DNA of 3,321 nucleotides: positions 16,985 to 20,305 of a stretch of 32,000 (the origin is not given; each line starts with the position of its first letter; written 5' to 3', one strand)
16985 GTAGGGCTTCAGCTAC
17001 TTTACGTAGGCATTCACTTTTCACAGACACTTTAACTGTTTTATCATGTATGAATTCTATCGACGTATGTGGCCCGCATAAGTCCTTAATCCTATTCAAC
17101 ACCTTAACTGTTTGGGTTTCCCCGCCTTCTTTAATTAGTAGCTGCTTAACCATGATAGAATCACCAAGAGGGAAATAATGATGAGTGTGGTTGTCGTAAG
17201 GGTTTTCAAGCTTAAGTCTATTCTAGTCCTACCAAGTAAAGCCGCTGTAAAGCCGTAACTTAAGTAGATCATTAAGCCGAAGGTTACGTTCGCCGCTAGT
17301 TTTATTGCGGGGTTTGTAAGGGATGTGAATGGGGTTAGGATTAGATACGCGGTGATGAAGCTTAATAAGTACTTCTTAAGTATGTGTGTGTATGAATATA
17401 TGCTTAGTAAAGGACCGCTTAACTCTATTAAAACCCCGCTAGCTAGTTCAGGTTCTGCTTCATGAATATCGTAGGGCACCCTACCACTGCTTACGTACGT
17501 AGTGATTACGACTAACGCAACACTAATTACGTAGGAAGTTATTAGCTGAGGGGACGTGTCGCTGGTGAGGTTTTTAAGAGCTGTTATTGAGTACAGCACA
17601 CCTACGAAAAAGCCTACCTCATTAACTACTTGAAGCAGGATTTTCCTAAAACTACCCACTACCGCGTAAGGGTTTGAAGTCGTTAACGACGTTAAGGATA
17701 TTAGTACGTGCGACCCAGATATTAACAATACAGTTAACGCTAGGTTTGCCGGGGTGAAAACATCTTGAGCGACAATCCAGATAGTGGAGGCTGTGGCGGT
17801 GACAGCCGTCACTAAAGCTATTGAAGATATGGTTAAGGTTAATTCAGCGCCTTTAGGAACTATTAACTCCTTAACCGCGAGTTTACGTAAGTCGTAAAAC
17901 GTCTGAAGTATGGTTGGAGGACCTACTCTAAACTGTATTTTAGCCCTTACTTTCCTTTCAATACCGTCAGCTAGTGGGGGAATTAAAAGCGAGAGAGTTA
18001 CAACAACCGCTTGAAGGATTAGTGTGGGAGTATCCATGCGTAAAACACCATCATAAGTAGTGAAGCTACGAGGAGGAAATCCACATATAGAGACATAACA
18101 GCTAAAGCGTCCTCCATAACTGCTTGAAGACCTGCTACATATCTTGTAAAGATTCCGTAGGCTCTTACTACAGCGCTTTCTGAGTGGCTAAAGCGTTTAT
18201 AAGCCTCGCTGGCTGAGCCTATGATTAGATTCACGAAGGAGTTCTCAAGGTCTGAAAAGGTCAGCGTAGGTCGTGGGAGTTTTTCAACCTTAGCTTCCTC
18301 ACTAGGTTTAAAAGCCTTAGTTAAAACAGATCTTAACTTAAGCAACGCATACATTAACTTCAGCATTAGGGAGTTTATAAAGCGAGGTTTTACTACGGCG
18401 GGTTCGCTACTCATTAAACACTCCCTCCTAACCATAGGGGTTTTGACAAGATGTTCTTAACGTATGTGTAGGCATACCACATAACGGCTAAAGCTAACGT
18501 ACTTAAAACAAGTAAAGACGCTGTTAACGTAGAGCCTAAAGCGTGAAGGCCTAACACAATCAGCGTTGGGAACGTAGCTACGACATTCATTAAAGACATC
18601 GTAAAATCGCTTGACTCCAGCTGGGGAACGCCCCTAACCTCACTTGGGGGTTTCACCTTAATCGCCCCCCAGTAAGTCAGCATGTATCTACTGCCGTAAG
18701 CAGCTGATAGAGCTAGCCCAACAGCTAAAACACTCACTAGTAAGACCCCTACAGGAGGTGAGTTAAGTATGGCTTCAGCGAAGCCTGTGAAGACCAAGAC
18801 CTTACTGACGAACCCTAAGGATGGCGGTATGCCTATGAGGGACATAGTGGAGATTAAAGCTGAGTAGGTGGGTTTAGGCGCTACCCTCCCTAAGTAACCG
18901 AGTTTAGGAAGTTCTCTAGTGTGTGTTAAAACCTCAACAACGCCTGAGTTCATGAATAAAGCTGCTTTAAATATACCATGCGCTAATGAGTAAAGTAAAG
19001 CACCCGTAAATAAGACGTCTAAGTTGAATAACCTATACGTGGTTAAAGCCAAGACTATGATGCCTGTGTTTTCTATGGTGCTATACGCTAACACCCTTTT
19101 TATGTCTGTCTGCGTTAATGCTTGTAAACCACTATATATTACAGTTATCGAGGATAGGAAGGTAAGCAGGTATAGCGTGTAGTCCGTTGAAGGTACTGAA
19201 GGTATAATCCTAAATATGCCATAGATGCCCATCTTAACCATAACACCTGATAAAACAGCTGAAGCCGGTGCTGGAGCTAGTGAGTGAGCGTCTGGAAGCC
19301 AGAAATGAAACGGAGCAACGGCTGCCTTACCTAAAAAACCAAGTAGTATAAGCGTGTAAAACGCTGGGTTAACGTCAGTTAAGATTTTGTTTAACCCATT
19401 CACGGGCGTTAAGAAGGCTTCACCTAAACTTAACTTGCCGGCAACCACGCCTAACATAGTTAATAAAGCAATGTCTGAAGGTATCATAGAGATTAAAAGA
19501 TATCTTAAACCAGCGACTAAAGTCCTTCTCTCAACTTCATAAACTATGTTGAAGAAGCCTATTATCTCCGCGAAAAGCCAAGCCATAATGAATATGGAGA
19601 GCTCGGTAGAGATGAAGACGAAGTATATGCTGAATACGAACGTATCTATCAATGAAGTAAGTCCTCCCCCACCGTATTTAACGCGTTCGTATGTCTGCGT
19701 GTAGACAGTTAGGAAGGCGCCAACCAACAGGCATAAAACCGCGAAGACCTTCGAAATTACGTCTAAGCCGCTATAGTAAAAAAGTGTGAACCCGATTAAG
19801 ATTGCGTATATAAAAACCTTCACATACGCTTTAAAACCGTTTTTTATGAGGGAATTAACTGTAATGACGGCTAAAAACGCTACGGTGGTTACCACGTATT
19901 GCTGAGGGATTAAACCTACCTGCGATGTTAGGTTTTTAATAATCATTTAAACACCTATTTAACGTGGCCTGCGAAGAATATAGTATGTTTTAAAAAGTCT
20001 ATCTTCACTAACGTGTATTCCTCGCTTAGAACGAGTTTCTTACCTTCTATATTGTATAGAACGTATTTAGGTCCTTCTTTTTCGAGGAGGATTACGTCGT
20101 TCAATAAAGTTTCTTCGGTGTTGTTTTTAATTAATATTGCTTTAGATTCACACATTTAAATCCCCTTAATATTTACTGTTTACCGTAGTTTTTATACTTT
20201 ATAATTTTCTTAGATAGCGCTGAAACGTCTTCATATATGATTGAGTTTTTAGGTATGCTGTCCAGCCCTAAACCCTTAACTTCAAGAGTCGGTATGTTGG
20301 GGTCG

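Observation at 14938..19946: Membrane-bound [NiFe] hydrogenase operon with no small (NuoB/HycG/CooL) subunit gene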

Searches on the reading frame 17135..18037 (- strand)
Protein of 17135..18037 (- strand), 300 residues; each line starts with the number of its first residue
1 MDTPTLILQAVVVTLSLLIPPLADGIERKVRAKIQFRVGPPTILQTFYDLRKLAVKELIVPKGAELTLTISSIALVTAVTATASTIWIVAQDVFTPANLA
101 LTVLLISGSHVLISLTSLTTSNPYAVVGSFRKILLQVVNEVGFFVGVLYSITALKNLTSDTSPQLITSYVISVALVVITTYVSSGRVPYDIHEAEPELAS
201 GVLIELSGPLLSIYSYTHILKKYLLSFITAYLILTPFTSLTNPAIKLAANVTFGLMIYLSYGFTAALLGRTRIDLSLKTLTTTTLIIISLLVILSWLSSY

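Call 4: search_protein_families(library=pfam, proteins=[window:17135-18037:-], max_evalue=0.01)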
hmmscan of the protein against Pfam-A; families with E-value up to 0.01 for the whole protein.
window:17135-18037:- (300 aa): 1 family
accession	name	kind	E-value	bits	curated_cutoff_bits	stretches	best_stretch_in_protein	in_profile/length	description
PF00146.26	NADHdh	-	4.3e-35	122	27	1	11-294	6-295/298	NADH dehydrogenase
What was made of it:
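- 17135..18037 (-): NuoH/HycD-like membrane subunit (300 aa), A-type paralogue. PF00146, E 4e-35 (call 4).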

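Call 38: find_related_loci(query=window:17135-18037:-, collection=metagenome_contigs, flank=10000)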
Query window:17135-18037:- (300 aa) in metagenome_contigs; peptide patterns used: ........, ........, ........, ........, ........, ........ (x = any residue, [..] = any of these).
145 stretches matched a pattern; 4 encode a relative of the query (tblastn E <= 1e-3); 4 distinct loci.
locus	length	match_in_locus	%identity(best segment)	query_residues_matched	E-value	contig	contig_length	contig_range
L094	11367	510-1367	41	10-296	6e-64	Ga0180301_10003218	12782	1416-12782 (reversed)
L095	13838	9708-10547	39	1-282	2e-58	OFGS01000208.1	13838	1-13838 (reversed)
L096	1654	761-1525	40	20-280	1e-57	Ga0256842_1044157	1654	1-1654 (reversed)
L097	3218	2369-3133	39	20-280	1e-51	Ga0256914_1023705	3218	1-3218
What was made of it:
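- Tried and rejected: Metagenome scan with the A-type NuoH: it gave only relatives at 39-41% identity (call 38).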

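Call 40: find_homologous_proteins(query=window:17135-18037:-, max_evalue=1e-20)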
Query window:17135-18037:- (300 aa): 51 proteins with E <= 1e-20 among 6841 candidates.
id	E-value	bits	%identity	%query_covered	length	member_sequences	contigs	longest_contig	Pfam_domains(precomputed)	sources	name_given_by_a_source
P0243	1.2e-169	581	96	100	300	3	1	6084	PF00146.27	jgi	-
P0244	2.1e-71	259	44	99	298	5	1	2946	PF00146.27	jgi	-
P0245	2.8e-68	249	47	93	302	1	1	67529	PF00146.27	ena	-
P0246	2.1e-67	246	45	94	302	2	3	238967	PF00146.27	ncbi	ncbi:MAG: NADH-quinone oxidoreductase subunit H [Zestosphaera sp.]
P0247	6.3e-67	244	47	94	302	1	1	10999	PF00146.27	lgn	-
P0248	6.3e-67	244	46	99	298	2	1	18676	PF00146.27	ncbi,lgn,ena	-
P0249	2.2e-65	239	46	93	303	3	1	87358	PF00146.27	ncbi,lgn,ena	-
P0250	5.9e-64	234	45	99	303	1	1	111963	PF00146.27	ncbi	ncbi:MAG: NADH-quinone oxidoreductase subunit H [Desulfurococcaceae archaeon TW002]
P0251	1.4e-63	233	45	99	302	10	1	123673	PF00146.27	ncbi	-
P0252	3.6e-63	232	44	99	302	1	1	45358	PF00146.27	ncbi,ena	-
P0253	5.1e-63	231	44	93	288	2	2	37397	PF00146.27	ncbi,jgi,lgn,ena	-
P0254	7.6e-62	228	44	97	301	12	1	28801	PF00146.27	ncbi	ncbi:MAG: NADH-quinone oxidoreductase subunit H [Zestosphaera sp.]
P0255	9.5e-62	227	44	94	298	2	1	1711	PF00146.27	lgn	-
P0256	1.8e-61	226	43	92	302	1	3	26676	PF00146.27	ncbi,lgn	ncbi:MAG: NADH-quinone oxidoreductase subunit H [Zestosphaera sp.]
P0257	1.3e-57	214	41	93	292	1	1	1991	PF00146.27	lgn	-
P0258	1.8e-57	213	41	93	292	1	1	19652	PF00146.27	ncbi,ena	-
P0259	1.3e-56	210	41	93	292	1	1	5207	PF00146.27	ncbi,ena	-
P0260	2.2e-56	210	42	96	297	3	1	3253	PF00146.27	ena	-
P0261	2.9e-52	196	39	94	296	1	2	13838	PF00146.27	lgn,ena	-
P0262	1.3e-50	191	40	90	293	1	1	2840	PF00146.27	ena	-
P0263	3.9e-50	189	39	87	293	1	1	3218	PF00146.27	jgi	-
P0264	3.5e-49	186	40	94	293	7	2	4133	PF00146.27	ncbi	ncbi:MAG: NADH-quinone oxidoreductase subunit H [Ignisphaera sp.]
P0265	4.9e-49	186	39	93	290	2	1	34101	PF00146.27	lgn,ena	-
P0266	1.9e-48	184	39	93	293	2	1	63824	PF00146.27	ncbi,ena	-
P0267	1.1e-47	181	37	93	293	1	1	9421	PF00146.27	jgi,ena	-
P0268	2.3e-47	180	40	94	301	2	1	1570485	PF00146.27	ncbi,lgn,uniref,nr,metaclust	ncbi:hydrogenase-4 component C [Staphylothermus marinus F1]|uniref:Hydrogenase-4 component C n=1 Tax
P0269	3.9e-47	179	40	88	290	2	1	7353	PF00146.27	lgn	-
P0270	6.8e-47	179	39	87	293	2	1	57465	PF00146.27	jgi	-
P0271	1.8e-46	177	39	98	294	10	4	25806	PF00146.27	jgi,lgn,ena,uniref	uniref:Hydrogenase n=1 Tax=Ignisphaera aggregans TaxID=334771 RepID=A0A7C5TJY7_9CREN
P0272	4.2e-46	176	39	90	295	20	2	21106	PF00146.27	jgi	-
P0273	5.9e-46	175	39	94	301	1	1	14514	PF00146.27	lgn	-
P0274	1.0e-45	175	37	96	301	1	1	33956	PF00146.27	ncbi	-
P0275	1.9e-43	167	39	95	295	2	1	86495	PF00146.27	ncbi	-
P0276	5.4e-43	166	39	87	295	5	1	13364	PF00146.27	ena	-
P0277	4.9e-42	163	36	94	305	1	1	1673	PF00146.27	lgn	-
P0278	2.6e-41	160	37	88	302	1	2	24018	PF00146.27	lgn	-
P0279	3.2e-40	157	36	93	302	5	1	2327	PF00146.27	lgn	-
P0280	6.3e-40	156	39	86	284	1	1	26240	PF00146.27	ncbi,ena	-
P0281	4.6e-39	153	38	86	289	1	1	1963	PF00146.27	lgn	-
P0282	1.1e-38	152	34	93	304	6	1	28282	PF00146.27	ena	-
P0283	3.6e-38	150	36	94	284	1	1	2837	PF00146.27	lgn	-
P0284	4.1e-38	150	36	88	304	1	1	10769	PF00146.27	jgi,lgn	-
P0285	1.5e-37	148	36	92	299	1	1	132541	PF00146.27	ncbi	-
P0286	1.0e-36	145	33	93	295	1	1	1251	PF00146.27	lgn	-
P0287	1.9e-36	144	36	91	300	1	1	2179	PF00146.27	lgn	-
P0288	2.0e-36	144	38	87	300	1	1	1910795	PF00146.27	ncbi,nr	ncbi:NADH-quinone oxidoreductase subunit H [Desulfurococcaceae archaeon MEX13E-LK6-19]|nr:NADH-quino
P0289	4.8e-36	143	35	88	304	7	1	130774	PF00146.27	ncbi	-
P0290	1.8e-34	138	35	96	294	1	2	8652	PF00146.27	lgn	-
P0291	2.1e-34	138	35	95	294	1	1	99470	PF00146.27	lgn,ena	-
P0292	3.7e-34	137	36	96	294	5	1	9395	PF00146.27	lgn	-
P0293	3.8e-34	137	35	85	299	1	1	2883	PF00146.27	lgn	-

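Call 41: find_encoding_contigs(protein=P0243, flank=10000, max_places=6)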
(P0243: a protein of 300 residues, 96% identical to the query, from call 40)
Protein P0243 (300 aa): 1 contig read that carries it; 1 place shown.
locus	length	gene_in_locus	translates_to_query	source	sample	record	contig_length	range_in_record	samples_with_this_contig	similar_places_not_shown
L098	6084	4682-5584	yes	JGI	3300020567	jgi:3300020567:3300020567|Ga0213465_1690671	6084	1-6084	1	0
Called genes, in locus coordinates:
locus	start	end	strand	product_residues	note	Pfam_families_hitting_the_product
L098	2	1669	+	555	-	?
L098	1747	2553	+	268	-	PF01656:CbiA, PF02374:ArsA_ATPase, PF06564:CBP_BcsQ (faint), PF10609:ParA, PF13614:AAA_31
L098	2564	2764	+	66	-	PF10133:CooT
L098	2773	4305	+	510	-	PF00361:Proton_antipo_M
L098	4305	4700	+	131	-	-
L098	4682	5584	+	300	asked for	PF00146:NADHdh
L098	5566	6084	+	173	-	?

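Call 44: search_protein_families(library=ncbifam, proteins=[window:17135-18037:-], max_evalue=0.001)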
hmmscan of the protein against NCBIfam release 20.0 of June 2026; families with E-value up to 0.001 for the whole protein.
window:17135-18037:- (300 aa): 7 families
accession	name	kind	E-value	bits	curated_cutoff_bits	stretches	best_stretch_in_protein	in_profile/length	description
NF004741.0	PRK06076.1-2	equivalog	8.7e-27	94.2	305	1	25-294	42-327/337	NADH-quinone oxidoreductase subunit NuoH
NF040610.1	F420_dehyd_FpoH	exception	3.9e-12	46.2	475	1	10-290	17-326/339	F420H2 dehydrogenase subunit FpoH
NF004745.0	PRK06076.1-6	equivalog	1.3e-11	44.4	450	1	8-274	17-308/341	NADH-quinone oxidoreductase subunit NuoH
NF004742.0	PRK06076.1-3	equivalog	8.2e-10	38.4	531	1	35-250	54-294/356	NADH-quinone oxidoreductase subunit NuoH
NF004740.0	PRK06076.1-1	equivalog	3.7e-09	36.6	399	1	7-277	15-298/325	NADH-quinone oxidoreductase subunit NuoH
NF004743.0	PRK06076.1-4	equivalog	3.6e-07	29.4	494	1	7-237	17-271/433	NADH-quinone oxidoreductase subunit NuoH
NF004744.0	PRK06076.1-5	equivalog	2e-06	27.2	542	1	11-239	39-282/372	NADH-quinone oxidoreductase subunit NuoH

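Call 50: list_cluster_members(proteins=[window:14941-15450:-, window:13976-14902:-, window:17135-18037:-, window:18414-19946:-])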
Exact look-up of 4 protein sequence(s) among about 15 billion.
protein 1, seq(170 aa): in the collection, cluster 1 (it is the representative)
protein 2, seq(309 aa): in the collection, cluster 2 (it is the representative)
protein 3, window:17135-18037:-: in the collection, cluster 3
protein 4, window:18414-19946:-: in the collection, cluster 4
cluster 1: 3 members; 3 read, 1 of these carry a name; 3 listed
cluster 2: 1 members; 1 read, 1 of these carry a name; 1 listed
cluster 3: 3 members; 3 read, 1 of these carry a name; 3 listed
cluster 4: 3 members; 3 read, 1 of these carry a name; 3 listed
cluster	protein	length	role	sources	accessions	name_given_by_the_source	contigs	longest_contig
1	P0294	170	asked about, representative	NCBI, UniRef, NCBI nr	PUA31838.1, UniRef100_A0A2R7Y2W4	MAG: hypothetical protein B7O98_08570 [Zestosphaera tikiterensis] | 4Fe-4S ferredoxin-type domain-containing protein n=1 Tax=Zestosphaera tikiterensis ...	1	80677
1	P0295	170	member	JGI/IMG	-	-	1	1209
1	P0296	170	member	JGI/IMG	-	-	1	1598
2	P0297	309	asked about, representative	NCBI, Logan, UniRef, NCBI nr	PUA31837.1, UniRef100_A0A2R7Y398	MAG: LD-carboxypeptidase [Zestosphaera tikiterensis] | LD-carboxypeptidase n=1 Tax=Zestosphaera tikiterensis TaxID=1973259 RepID=A0A2R7Y398_9CREN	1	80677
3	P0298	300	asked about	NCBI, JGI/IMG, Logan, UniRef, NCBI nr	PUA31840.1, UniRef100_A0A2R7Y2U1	MAG: hypothetical protein B7O98_08580 [Zestosphaera tikiterensis] | Hydrogenase n=1 Tax=Zestosphaera tikiterensis TaxID=1973259 RepID=A0A2R7Y2U1_9CREN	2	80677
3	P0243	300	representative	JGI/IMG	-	-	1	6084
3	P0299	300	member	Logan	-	-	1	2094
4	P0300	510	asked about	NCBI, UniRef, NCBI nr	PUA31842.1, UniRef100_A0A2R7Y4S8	MAG: hypothetical protein B7O98_08590 [Zestosphaera tikiterensis] | NADH:quinone oxidoreductase/Mrp antiporter transmembrane domain-containing protein n=1 ...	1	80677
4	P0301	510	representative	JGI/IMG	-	-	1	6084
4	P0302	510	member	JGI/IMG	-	-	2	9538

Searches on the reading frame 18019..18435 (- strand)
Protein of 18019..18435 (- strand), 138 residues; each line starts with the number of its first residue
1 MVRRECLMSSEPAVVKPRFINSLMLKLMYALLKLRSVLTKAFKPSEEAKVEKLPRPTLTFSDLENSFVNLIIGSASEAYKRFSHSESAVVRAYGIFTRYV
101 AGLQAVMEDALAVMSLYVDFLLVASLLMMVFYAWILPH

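Call 4: search_protein_families(library=pfam, proteins=[window:18019-18435:-], max_evalue=0.01)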
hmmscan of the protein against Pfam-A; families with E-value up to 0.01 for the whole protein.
window:18019-18435:- (138 aa): 0 families

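Call 44: search_protein_families(library=ncbifam, proteins=[window:18019-18414:-], max_evalue=0.001)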
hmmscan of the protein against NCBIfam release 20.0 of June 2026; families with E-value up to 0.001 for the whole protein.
window:18019-18414:- (131 aa): 0 families

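Call 60: search_solved_structures(query=A1, max_evalue=1)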
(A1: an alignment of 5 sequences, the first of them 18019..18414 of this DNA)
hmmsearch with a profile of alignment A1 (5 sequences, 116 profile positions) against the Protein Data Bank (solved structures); distinct sequences matched with E-value up to 1: 2.
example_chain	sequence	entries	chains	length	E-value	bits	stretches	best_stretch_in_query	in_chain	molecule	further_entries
6y06_A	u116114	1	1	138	0.19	15.5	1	7-87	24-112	Moevan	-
3zmf_A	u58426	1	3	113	0.55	14.1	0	53-92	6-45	GENERAL CONTROL PROTEIN GCN4, PUTATIVE INNER MEMBRANE PROTEIN, GENERAL CONTROL PROTEIN GCN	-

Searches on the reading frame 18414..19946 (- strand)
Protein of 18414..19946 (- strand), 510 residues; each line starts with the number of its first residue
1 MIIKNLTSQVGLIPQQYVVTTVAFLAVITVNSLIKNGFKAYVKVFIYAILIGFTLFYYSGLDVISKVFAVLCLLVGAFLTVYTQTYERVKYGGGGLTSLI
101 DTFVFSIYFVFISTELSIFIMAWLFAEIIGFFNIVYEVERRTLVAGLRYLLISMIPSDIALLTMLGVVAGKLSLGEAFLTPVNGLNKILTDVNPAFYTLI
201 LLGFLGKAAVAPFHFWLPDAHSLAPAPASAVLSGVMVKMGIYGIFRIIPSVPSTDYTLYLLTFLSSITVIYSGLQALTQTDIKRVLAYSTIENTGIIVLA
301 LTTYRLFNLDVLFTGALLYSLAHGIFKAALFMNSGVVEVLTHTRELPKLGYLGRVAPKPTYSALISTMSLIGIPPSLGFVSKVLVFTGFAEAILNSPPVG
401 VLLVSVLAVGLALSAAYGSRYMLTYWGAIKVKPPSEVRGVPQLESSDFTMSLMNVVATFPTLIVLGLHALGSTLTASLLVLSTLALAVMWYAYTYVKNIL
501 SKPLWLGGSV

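Call 4: search_protein_families(library=pfam, proteins=[window:18414-19946:-], max_evalue=0.01)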
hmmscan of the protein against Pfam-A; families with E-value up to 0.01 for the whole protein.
window:18414-19946:- (510 aa): 1 family
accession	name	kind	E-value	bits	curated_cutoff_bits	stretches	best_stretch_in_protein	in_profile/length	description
PF00361.26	Proton_antipo_M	-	1.2e-45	156.4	21.5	1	120-392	5-278/294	NADH:quinone oxidoreductase/Mrp antiporter, TM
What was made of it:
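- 18414..19946 (-): NuoL/HycC/HyfB-like antiporter-type membrane subunit (510 aa), A-type paralogue. PF00361 (call 4).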

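Call 44: search_protein_families(library=ncbifam, proteins=[window:18414-19946:-], max_evalue=0.001)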
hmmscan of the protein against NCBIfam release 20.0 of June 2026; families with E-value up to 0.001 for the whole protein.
window:18414-19946:- (510 aa): 72 families (the best 25 are shown)
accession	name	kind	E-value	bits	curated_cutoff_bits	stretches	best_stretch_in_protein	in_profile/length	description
NF005086.0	PRK06521.1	equivalog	3.6e-57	194.3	667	1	19-460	37-485/669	hydrogenase 4 subunit B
NF009284.0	PRK12644.1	equivalog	3.4e-51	174.3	962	1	60-464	71-467/975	Na+/H+ antiporter subunit A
TIGR01972.1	NDH_I_M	subfamily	2.5e-49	168.2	263.8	1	18-459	33-462/486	NADH-quinone oxidoreductase subunit M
NF006418.0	PRK08667.1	equivalog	6.2e-48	163.8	794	1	18-430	34-449/644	hydrogenase membrane subunit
NF009287.0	PRK12647.1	equivalog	1.8e-47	162.4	937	1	23-457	39-463/773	putative monovalent cation/H+ antiporter subunit A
NF009290.0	PRK12650.1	equivalog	3.2e-46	157.7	980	1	30-461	47-468/966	DUF4040 family protein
NF009288.0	PRK12648.1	equivalog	5.7e-45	153.8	1104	1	21-463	34-474/954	monovalent cation/H+ antiporter subunit A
NF006419.0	PRK08668.1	equivalog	5.4e-37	127.8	617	1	31-456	42-462/613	NADH dehydrogenase subunit M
NF009212.0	PRK12561.1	subfamily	9.1e-36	123.6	645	1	107-417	127-433/531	NAD(P)H-quinone oxidoreductase subunit 4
TIGR00940.1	2a6301s01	subfamily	1.2e-34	119.8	920.45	1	18-466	33-495/793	monovalent cation:proton antiporter subunit A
NF005097.0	PRK06525.1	equivalog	1.5e-34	119.5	430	1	19-399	31-413/480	hydrogenase 4 subunit D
NF009285.0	PRK12645.1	equivalog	1.7e-34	119.2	1028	1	16-420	31-449/804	Na+/H+ antiporter subunit A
NF005140.0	PRK06589.1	equivalog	1.9e-34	119.3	470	1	57-417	77-433/489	putative monovalent cation/H+ antiporter subunit D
NF006237.0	PRK08375.1-2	equivalog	9.5e-33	114.1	597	1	60-402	67-395/497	putative monovalent cation/H+ antiporter subunit D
NF004505.0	PRK05846.2-5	equivalog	1.1e-32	113.5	700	1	18-432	33-437/508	NADH-quinone oxidoreductase subunit M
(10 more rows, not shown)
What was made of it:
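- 18414..19946 (-): Best NCBIfam hit is hydrogenase 4 subunit B, below its cutoff (call 44).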

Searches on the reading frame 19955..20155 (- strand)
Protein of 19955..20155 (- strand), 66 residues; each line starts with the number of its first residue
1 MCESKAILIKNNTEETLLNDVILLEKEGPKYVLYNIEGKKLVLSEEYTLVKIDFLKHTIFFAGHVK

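Call 4: search_protein_families(library=pfam, proteins=[window:19955-20155:-], max_evalue=0.01)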
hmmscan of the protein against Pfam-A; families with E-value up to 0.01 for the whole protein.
window:19955-20155:- (66 aa): 1 family
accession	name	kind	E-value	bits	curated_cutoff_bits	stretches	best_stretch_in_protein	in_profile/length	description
PF10133.14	CooT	-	1.6e-09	38.4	27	1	1-60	1-58/60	CO dehydrogenase accessory protein CooT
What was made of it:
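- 19955..20155 (-): cooT (66 aa), CODH accessory protein. PF10133 CooT, E 1.6e-9, 38.4 bits against a cutoff of 27 (call 4).
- Checked: It continues upstream through cooT (19955-20155), cooC (20173-20979), cooS (21061-22974) and cooF (22980-23597) (call 4).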
